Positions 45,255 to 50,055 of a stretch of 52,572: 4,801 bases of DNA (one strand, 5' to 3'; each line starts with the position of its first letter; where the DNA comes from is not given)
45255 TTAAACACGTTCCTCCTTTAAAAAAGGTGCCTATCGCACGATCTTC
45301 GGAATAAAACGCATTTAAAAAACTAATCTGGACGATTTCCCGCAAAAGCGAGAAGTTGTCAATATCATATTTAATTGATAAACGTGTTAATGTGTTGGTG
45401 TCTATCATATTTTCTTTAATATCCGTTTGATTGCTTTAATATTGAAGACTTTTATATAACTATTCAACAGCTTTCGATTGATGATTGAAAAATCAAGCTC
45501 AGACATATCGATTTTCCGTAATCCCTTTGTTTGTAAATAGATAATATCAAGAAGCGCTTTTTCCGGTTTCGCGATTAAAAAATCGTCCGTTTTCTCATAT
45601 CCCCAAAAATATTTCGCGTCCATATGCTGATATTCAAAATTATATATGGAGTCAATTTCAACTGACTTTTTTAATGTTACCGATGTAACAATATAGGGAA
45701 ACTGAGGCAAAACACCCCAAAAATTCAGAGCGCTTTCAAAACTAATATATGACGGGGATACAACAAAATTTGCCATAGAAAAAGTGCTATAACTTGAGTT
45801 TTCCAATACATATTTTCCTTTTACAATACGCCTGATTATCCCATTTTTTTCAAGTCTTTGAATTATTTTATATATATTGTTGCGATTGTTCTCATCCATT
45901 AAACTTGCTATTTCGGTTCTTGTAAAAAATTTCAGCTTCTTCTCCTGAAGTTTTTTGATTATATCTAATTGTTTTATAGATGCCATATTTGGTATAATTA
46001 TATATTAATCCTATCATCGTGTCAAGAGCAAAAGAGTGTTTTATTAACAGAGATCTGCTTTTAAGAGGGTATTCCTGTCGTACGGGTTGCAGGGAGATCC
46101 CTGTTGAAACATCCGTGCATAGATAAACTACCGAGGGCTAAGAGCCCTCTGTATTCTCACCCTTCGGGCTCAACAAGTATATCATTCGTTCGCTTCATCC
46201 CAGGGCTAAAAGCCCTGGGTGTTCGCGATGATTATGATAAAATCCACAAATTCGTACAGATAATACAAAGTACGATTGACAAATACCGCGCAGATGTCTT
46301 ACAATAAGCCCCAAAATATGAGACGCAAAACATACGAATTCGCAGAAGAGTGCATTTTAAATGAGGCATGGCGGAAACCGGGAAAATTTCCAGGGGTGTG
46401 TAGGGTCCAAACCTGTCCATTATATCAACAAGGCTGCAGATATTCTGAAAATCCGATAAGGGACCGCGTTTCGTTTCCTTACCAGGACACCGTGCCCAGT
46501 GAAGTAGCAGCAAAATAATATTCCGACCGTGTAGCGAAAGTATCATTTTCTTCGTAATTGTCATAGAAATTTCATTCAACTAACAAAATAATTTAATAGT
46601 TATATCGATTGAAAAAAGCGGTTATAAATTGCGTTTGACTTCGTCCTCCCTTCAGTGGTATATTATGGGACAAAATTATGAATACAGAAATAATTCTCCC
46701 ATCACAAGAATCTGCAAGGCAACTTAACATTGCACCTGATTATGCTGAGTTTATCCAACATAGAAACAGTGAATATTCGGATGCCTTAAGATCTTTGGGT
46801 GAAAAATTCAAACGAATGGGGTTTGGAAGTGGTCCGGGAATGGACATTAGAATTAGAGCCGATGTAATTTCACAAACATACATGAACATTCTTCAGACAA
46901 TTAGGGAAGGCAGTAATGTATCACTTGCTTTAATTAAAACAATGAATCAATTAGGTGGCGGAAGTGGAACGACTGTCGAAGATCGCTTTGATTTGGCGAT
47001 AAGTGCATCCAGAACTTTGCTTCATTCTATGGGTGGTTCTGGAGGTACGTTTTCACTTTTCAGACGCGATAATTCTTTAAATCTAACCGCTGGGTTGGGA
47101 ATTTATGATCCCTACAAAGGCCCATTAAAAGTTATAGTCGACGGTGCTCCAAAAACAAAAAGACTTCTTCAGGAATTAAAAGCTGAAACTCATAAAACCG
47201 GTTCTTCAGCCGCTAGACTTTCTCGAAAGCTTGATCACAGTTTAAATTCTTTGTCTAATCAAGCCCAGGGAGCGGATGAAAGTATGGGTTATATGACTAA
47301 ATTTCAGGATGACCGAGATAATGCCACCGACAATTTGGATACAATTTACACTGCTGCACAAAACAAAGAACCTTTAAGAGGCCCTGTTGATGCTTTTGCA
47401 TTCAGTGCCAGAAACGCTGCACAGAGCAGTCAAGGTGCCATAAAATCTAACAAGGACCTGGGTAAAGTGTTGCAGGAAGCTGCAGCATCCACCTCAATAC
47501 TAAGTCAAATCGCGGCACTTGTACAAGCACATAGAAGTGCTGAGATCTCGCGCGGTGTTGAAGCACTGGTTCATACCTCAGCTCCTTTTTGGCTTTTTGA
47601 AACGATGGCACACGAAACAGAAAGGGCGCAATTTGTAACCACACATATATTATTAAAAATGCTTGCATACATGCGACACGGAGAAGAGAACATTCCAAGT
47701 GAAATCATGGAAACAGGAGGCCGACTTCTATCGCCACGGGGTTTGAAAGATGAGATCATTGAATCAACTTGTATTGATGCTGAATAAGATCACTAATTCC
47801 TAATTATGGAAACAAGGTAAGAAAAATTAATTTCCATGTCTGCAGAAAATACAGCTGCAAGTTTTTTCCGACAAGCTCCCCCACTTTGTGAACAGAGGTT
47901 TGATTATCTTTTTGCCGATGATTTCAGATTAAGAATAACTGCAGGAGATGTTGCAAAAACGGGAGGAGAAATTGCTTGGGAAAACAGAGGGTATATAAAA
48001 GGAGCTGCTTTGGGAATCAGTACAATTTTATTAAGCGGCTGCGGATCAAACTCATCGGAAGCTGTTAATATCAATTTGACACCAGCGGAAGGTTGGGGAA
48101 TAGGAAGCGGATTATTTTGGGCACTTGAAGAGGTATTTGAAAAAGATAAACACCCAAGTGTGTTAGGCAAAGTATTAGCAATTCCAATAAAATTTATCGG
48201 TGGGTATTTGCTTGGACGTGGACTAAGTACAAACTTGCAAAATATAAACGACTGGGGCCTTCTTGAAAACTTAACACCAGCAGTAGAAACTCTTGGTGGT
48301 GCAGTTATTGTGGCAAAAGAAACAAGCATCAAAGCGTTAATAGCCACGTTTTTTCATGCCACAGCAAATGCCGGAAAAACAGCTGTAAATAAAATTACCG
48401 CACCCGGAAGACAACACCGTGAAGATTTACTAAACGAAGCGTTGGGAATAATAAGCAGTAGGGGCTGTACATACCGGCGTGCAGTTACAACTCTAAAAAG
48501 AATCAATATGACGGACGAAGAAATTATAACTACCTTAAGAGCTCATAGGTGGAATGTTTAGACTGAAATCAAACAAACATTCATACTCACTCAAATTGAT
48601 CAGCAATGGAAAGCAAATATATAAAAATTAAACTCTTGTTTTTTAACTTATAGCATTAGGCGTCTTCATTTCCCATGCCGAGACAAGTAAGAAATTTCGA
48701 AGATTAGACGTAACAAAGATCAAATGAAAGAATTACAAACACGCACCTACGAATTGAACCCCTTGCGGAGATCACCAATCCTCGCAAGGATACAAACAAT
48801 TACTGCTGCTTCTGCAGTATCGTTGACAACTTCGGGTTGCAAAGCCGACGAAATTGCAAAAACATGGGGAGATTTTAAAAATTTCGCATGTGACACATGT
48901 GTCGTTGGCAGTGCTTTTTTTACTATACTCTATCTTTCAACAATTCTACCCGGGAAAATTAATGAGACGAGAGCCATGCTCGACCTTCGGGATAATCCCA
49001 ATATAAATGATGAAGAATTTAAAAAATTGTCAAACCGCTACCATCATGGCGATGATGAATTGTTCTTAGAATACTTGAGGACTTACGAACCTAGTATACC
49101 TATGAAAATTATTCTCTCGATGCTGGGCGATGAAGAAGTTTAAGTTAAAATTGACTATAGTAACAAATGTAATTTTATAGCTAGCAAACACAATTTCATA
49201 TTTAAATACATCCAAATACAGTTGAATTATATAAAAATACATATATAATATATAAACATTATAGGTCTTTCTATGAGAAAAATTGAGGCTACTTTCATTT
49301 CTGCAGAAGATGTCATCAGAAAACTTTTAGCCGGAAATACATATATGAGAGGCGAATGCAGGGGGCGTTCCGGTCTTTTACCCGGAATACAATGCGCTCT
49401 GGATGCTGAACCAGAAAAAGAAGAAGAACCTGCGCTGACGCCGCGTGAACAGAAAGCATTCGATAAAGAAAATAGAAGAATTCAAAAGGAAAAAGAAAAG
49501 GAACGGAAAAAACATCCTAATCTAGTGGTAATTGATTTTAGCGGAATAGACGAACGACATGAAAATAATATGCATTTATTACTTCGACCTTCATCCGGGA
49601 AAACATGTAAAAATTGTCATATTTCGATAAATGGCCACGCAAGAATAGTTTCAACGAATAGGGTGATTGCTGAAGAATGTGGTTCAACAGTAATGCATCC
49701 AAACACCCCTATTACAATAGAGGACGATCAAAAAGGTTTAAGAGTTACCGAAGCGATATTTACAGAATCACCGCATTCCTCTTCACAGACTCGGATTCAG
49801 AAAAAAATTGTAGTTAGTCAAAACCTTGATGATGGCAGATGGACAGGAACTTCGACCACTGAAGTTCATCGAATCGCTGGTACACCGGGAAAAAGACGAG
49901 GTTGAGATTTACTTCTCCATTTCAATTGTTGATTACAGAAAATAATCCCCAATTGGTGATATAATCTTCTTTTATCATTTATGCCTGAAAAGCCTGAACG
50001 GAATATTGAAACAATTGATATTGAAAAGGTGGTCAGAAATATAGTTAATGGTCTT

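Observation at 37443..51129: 13.7-kb ORFan island with one near-consensus promoter per gene and essentially leaderless starts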

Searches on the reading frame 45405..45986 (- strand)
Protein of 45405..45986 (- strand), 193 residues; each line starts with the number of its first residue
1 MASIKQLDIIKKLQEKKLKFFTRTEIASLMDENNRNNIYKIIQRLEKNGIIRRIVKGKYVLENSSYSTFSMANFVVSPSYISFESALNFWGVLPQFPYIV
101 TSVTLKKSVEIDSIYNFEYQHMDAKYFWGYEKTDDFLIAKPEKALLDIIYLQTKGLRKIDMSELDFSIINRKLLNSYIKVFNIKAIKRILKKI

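Call 11: search_protein_families(library=pfam, max_evalue=0.1, proteins=[window:45405-45986:-])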
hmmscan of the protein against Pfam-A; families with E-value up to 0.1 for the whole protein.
window:45405-45986:- (193 aa): 5 families
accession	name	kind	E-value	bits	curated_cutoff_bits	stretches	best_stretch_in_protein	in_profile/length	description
PF13338.12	AbiEi_4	-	0.016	15.8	25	1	9-61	2-48/49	Transcriptional regulator, AbiEi antitoxin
PF01978.25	TrmB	-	0.016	15.5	25.6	1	34-60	35-61/68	Sugar-specific transcriptional regulator TrmB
PF21980.2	MksE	-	0.042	14.6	27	1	15-64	107-154/163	Condensin complex protein MksE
PF21984.2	DnaD_N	-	0.043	14.5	27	1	10-53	25-67/101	DnaD N-terminal domain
PF22789.1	DUF4026_C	-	0.068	14.1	27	0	148-187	13-52/114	Protein of unknown function (DUF4026) C-terminal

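Call 24: search_protein_families(library=ncbifam, max_evalue=0.01, proteins=[window:45405-45986:-])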
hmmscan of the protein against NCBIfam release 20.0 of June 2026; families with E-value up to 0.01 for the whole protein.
window:45405-45986:- (193 aa): 1 family
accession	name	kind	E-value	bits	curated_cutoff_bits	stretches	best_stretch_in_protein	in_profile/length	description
NF047376.1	TAA_AbiEi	equivalog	2.1e-13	50.3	150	1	3-115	3-122/172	type IV toxin-antitoxin system AbiEi family antitoxin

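Call 73: search_protein_families(library=padloc, max_evalue=0.01, proteins=[window:45405-45986:-])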
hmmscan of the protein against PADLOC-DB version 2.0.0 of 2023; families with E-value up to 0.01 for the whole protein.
window:45405-45986:- (193 aa): 25 families
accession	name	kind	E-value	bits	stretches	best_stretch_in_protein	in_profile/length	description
PDLC02241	AbiEi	-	5.7e-34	115.7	1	19-191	13-192/199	AbiEi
PDLC02272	AbiEi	-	2.1e-27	94.2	1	14-189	9-190/200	AbiEi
PDLC02230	AbiEi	-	2.5e-27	93.8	1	24-160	7-145/192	AbiEi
PDLC02267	AbiEi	-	1.4e-25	88.2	1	5-184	5-188/252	AbiEi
PDLC02255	AbiEi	-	4.2e-19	66.8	1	8-190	3-184/186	AbiEi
PDLC02240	AbiEi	-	1.8e-18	64.9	1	13-163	8-173/216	AbiEi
PDLC02274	AbiEi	-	1.2e-15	55.8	1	19-168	16-178/217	AbiEi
PDLC02232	AbiEi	-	7.8e-15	53.2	1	3-126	3-133/177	AbiEi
PDLC02269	AbiEi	-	2.9e-10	37.9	1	16-180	8-177/251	AbiEi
PDLC02276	AbiEi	-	7.5e-10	36.7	1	12-149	9-157/270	AbiEi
PDLC02287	AbiEi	-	1.8e-09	35.5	1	16-149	8-144/253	AbiEi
PDLC02225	AbiEi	-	6e-09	33.9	1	15-123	8-114/198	AbiEi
PDLC02265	AbiEi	-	2.4e-06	25.4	1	14-101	4-94/198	AbiEi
PDLC02275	AbiEi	-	9e-06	23.8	1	13-163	6-145/184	AbiEi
PDLC02226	AbiEi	-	1e-05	23.5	1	26-61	22-57/202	AbiEi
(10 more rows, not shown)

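Call 82: search_protein_families(library=phrogs, max_evalue=0.01, proteins=[window:45405-45986:-])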
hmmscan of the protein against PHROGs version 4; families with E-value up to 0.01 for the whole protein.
window:45405-45986:- (193 aa): 1 family
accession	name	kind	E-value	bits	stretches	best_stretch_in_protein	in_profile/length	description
phrog_1368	-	transcription regulation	0.00045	21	1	5-62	12-68/101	transcriptional regulator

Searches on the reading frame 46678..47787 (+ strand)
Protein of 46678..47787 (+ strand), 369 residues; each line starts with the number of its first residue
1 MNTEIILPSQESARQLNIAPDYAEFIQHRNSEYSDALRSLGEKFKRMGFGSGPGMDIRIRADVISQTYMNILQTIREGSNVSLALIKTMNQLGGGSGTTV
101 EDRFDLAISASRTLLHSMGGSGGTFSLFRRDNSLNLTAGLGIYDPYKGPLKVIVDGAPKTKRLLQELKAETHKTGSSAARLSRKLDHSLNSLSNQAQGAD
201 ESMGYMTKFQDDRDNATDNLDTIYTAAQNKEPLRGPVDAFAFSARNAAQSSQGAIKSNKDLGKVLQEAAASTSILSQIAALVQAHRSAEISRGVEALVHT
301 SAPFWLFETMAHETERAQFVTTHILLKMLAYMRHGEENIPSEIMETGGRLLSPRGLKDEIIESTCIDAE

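Call 11: search_protein_families(library=pfam, max_evalue=0.1, proteins=[window:46678-47787:+])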
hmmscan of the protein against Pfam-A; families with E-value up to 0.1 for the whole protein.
window:46678-47787:+ (369 aa): 0 families

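Call 24: search_protein_families(library=ncbifam, max_evalue=0.01, proteins=[window:46678-47787:+])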
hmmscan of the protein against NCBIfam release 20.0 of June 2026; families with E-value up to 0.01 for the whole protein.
window:46678-47787:+ (369 aa): 0 families

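Call 25: search_protein_families(library=phrogs, max_evalue=0.01, proteins=[window:46678-47787:+])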
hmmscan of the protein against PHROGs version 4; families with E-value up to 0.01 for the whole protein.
window:46678-47787:+ (369 aa): 0 families

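Call 29: find_homologous_proteins(query=window:46678-47787:+, max_evalue=0.001)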
Query window:46678-47787:+ (369 aa): 1 proteins with E <= 0.001 among 6171 candidates.
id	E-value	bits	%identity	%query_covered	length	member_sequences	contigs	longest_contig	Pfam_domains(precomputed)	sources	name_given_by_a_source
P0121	6.9e-237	803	100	100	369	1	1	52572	-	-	-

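Call 63: find_related_loci(query=window:46678-47787:+, collection=viral_contigs, flank=5000)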
Query window:46678-47787:+ (369 aa) in viral_contigs; peptide patterns used: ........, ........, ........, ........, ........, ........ (x = any residue, [..] = any of these).
3 stretches matched a pattern, but none encodes a relative of the query by tblastn (E <= 1e-3).

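Call 73: search_protein_families(library=padloc, max_evalue=0.01, proteins=[window:46678-47787:+])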
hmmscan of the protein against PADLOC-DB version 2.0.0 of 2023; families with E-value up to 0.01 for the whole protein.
window:46678-47787:+ (369 aa): 0 families

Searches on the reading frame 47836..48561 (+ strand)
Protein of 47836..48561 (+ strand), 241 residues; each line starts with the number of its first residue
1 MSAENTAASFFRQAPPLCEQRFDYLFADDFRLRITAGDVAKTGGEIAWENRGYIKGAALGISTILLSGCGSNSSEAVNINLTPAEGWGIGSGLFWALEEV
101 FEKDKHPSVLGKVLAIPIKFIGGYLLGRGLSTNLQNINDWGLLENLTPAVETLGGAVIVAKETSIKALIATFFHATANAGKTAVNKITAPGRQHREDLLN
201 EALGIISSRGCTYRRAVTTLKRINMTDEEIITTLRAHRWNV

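Call 11: search_protein_families(library=pfam, max_evalue=0.1, proteins=[window:47836-48561:+])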
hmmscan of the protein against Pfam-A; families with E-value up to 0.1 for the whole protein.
window:47836-48561:+ (241 aa): 0 families

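Call 24: search_protein_families(library=ncbifam, max_evalue=0.01, proteins=[window:47836-48561:+])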
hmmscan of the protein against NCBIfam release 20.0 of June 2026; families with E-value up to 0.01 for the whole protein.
window:47836-48561:+ (241 aa): 0 families

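Call 25: search_protein_families(library=phrogs, max_evalue=0.01, proteins=[window:47836-48561:+])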
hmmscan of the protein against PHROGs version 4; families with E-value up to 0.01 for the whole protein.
window:47836-48561:+ (241 aa): 0 families

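Call 48: find_related_loci(query=A1, collection=metagenome_contigs, flank=10000)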
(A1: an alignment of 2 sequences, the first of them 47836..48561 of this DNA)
Query A1 (241 aa) in metagenome_contigs; peptide patterns used: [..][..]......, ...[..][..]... (x = any residue, [..] = any of these).
600 stretches matched a pattern, but none encodes a relative of the query by tblastn (E <= 1e-3).

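Call 73: search_protein_families(library=padloc, max_evalue=0.01, proteins=[window:47836-48561:+])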
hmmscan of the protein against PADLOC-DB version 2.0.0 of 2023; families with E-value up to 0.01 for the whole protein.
window:47836-48561:+ (241 aa): 0 families

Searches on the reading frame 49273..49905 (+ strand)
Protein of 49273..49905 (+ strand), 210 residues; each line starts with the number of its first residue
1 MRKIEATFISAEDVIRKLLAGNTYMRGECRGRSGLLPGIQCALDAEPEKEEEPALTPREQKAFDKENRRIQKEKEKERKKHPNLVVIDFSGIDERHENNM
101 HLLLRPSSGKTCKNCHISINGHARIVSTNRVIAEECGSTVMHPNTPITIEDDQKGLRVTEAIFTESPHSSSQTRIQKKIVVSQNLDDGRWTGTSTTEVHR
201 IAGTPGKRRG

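Call 11: search_protein_families(library=pfam, max_evalue=0.1, proteins=[window:49273-49905:+])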
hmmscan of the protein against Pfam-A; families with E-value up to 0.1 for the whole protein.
window:49273-49905:+ (210 aa): 1 family
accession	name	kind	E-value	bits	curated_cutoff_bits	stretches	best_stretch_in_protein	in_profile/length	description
PF08496.15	Peptidase_S49_N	-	0.0028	18.2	27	1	51-91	58-99/147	Peptidase family S49 N-terminal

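Call 24: search_protein_families(library=ncbifam, max_evalue=0.01, proteins=[window:49273-49905:+])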
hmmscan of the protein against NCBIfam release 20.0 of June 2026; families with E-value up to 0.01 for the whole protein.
window:49273-49905:+ (210 aa): 0 families

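Call 73: search_protein_families(library=padloc, max_evalue=0.01, proteins=[window:49273-49905:+])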
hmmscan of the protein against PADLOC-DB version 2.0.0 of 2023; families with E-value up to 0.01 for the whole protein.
window:49273-49905:+ (210 aa): 0 families

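Call 82: search_protein_families(library=phrogs, max_evalue=0.01, proteins=[window:49273-49905:+])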
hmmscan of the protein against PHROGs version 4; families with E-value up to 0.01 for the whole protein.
window:49273-49905:+ (210 aa): 0 families
